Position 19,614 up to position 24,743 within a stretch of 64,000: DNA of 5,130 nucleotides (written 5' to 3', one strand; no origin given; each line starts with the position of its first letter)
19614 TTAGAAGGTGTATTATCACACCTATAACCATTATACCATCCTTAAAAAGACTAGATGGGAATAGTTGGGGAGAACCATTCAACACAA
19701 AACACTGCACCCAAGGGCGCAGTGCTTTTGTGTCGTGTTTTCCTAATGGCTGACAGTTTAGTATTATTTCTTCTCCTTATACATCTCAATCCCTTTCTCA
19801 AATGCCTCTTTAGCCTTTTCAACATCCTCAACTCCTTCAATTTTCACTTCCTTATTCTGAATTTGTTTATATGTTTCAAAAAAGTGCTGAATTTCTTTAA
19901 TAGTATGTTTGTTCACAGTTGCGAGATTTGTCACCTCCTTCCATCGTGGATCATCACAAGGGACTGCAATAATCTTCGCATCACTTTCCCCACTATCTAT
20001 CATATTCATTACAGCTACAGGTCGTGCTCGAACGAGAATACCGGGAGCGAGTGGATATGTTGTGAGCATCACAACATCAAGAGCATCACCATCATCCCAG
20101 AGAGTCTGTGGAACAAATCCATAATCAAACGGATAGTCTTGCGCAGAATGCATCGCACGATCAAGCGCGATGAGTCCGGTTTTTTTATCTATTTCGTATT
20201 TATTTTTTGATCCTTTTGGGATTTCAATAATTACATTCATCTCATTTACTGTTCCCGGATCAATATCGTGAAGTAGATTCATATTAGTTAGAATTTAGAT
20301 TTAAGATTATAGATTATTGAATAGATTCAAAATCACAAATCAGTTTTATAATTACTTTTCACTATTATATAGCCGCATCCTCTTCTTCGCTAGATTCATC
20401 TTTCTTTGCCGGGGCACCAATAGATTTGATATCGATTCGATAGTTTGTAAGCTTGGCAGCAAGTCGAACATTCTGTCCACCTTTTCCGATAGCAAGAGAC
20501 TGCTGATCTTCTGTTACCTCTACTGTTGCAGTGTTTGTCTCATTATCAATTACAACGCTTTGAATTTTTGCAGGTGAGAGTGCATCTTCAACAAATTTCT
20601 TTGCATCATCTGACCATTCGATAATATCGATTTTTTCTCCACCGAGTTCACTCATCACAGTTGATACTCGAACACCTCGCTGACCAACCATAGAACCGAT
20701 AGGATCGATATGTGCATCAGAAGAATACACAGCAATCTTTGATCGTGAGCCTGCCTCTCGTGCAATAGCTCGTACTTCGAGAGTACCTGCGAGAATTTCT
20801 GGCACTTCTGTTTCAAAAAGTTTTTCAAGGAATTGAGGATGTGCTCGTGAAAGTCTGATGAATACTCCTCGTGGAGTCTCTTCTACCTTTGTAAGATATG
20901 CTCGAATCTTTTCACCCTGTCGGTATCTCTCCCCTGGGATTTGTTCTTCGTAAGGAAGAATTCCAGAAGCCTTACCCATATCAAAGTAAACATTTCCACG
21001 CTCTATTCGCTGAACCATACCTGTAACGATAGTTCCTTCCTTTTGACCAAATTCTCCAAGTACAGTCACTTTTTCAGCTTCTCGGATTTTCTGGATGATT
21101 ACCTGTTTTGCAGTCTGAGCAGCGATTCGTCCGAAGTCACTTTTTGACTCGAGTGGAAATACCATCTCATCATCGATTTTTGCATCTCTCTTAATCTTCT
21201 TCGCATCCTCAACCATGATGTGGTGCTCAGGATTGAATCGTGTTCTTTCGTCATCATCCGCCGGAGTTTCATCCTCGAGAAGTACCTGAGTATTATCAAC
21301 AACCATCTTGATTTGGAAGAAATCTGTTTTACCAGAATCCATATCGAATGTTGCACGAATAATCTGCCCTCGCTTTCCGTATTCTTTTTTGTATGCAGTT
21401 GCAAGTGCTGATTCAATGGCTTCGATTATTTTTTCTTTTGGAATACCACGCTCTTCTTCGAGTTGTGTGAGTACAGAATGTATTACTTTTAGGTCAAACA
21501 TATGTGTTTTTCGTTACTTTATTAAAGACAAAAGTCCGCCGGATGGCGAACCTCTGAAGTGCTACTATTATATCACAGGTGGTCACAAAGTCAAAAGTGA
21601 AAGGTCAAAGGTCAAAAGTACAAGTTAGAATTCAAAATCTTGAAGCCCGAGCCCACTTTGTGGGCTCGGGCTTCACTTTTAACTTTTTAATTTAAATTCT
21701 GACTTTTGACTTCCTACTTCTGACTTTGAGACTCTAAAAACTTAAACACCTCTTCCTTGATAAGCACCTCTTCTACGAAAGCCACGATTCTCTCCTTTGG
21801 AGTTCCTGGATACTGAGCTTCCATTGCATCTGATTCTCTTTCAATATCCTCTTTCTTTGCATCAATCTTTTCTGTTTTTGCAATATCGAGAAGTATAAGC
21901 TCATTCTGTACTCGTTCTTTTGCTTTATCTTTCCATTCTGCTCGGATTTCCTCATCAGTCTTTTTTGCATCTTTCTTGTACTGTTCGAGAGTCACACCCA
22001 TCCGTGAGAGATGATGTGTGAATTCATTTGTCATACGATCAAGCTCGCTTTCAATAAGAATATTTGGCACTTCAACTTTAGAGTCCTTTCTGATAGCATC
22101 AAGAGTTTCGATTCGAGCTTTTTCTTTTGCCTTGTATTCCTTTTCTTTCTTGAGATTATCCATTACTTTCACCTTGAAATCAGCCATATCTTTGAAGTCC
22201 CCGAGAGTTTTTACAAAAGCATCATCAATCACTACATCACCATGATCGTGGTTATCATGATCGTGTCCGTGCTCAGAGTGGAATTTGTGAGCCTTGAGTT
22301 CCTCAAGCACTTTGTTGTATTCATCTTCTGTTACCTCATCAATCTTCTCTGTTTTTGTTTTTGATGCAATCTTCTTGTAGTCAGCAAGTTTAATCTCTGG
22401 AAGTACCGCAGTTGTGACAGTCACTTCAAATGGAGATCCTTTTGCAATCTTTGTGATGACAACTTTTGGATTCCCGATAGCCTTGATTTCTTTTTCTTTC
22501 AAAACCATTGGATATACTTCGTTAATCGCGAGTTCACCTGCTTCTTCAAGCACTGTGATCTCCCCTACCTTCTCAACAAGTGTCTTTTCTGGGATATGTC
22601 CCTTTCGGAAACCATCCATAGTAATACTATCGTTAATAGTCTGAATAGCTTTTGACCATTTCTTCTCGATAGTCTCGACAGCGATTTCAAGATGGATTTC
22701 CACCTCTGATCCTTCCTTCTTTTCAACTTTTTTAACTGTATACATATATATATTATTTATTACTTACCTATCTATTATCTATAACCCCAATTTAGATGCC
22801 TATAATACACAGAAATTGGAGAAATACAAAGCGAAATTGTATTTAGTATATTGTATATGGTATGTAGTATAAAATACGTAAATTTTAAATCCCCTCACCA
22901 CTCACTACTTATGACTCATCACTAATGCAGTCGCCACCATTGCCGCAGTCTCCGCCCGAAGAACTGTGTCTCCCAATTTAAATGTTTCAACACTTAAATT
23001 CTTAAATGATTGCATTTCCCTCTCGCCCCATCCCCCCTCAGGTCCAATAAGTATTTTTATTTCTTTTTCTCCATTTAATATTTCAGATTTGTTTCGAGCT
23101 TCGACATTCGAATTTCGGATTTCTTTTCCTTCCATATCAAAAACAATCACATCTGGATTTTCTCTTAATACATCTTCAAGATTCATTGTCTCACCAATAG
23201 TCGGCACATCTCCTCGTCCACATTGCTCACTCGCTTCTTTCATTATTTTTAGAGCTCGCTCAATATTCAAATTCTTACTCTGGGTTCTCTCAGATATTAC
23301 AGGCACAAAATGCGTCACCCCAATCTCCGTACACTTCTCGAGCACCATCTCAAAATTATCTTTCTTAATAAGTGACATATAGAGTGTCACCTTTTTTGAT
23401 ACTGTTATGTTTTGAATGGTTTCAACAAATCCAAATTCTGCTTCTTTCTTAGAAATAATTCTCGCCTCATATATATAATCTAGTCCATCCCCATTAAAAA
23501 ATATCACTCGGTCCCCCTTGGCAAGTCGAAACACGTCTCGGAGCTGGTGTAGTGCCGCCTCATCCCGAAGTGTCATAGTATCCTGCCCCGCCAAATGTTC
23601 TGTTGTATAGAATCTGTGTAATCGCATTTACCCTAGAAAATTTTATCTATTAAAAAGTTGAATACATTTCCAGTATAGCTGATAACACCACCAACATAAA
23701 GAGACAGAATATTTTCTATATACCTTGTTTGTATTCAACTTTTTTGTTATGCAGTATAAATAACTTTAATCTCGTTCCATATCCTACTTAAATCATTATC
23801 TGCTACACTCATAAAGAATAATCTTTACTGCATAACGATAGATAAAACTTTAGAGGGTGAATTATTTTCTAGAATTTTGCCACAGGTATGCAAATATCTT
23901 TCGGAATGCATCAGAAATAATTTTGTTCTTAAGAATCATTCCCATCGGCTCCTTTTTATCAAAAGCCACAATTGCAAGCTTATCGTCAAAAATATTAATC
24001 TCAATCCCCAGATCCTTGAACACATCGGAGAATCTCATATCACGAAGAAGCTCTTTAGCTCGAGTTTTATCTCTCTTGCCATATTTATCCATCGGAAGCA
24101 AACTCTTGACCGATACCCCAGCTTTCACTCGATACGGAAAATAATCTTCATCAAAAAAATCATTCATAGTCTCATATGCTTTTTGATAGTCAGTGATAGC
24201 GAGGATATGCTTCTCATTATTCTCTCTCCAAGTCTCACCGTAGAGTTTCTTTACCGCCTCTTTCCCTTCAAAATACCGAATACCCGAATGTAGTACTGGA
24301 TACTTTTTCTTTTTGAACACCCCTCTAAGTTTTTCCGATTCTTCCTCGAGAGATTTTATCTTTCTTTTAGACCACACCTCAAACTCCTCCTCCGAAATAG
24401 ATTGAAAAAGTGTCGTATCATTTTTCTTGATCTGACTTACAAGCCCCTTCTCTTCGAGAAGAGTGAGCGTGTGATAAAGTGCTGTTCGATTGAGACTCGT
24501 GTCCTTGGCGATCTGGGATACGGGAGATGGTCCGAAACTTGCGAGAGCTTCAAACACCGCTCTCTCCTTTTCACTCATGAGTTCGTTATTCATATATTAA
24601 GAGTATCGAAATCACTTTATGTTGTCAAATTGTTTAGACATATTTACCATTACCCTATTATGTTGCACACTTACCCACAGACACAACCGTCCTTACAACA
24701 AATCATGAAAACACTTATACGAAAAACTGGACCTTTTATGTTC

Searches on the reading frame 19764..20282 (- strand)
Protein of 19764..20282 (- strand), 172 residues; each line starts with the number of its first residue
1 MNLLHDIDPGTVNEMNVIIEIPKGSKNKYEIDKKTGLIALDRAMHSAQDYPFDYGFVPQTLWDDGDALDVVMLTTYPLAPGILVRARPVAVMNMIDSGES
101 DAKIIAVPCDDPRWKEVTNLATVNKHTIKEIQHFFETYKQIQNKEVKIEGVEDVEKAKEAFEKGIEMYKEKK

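Call 45: search_protein_families(library=pfam, proteins=[window:19764-20282:-], max_evalue=0.00001)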
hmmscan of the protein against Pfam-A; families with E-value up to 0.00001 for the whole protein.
window:19764-20282:- (172 aa): 1 family
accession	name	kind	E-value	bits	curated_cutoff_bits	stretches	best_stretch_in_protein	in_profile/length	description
PF00719.24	Pyrophosphatase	-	1e-56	191.4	23.5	1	17-169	1-153/153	Inorganic pyrophosphatase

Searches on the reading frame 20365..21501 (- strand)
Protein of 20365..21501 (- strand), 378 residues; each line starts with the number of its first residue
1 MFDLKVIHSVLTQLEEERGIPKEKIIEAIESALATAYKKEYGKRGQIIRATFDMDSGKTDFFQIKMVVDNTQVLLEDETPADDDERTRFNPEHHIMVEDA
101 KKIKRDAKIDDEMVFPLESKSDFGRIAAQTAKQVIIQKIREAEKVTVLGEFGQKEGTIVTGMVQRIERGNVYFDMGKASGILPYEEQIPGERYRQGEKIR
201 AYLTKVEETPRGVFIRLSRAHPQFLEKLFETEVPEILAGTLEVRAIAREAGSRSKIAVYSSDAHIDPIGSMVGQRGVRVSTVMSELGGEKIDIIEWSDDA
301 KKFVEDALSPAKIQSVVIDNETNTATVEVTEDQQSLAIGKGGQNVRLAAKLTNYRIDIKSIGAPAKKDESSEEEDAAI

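Call 45: search_protein_families(library=pfam, proteins=[window:20365-21501:-], max_evalue=0.00001)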
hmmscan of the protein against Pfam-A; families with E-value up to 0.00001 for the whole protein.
window:20365-21501:- (378 aa): 3 families
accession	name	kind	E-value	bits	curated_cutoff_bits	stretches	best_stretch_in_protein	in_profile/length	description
PF08529.16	NusA_N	-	1.8e-33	115.7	23.8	1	9-144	4-118/119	NusA N-terminal domain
PF13184.12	KH_5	-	8.6e-28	96.7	27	1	250-318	1-69/69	NusA-like KH domain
PF00575.29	S1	-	2.5e-08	34.6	22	1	154-214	3-70/74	S1 RNA binding domain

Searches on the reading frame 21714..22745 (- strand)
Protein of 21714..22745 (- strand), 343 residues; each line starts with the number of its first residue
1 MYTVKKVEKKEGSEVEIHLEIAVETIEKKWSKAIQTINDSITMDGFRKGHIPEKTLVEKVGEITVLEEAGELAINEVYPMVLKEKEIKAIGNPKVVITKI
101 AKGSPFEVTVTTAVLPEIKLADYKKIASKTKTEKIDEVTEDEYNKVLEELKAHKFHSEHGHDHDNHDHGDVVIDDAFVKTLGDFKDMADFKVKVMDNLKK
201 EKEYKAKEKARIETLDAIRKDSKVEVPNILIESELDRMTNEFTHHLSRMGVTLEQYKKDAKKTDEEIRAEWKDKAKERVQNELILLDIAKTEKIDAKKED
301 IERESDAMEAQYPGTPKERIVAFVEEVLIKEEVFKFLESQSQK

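Call 13: search_protein_families(library=pfam, proteins=[window:21714-22745:-], max_evalue=0.001)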
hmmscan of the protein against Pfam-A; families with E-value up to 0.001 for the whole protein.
window:21714-22745:- (343 aa): 2 families
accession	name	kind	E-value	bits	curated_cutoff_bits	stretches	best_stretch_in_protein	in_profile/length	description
PF05697.18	Trigger_N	-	2e-28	99.9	22.2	1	6-150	4-144/144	Bacterial trigger factor protein (TF)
PF05698.19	Trigger_C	-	6.9e-25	88.4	22.7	1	187-325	2-139/162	Bacterial trigger factor protein (TF) C-terminus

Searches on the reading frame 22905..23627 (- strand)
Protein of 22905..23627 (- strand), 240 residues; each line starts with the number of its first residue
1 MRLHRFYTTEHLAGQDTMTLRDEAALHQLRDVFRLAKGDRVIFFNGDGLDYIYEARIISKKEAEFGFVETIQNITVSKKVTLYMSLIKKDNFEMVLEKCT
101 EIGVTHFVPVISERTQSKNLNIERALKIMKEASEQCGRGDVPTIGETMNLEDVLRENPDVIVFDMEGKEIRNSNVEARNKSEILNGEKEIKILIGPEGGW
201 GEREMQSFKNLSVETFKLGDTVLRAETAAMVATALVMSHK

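Call 45: search_protein_families(library=pfam, proteins=[window:22905-23627:-], max_evalue=0.00001)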
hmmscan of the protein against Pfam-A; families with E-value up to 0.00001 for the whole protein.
window:22905-23627:- (240 aa): 1 family
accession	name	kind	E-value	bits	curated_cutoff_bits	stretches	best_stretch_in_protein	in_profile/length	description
PF04452.19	Methyltrans_RNA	-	6.3e-42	143.4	23.9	1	78-236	5-164/165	RNA methyltransferase domain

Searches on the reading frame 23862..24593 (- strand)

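Call 45: search_protein_families(library=pfam, proteins=[window:23862-24593:-], max_evalue=0.00001)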
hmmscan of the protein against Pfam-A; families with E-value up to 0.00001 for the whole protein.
window:23862-24593:- (243 aa): 1 family
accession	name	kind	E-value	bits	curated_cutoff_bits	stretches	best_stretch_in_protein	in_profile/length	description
PF01978.25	TrmB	-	2.9e-08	33.9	25.6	1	7-64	7-63/68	Sugar-specific transcriptional regulator TrmB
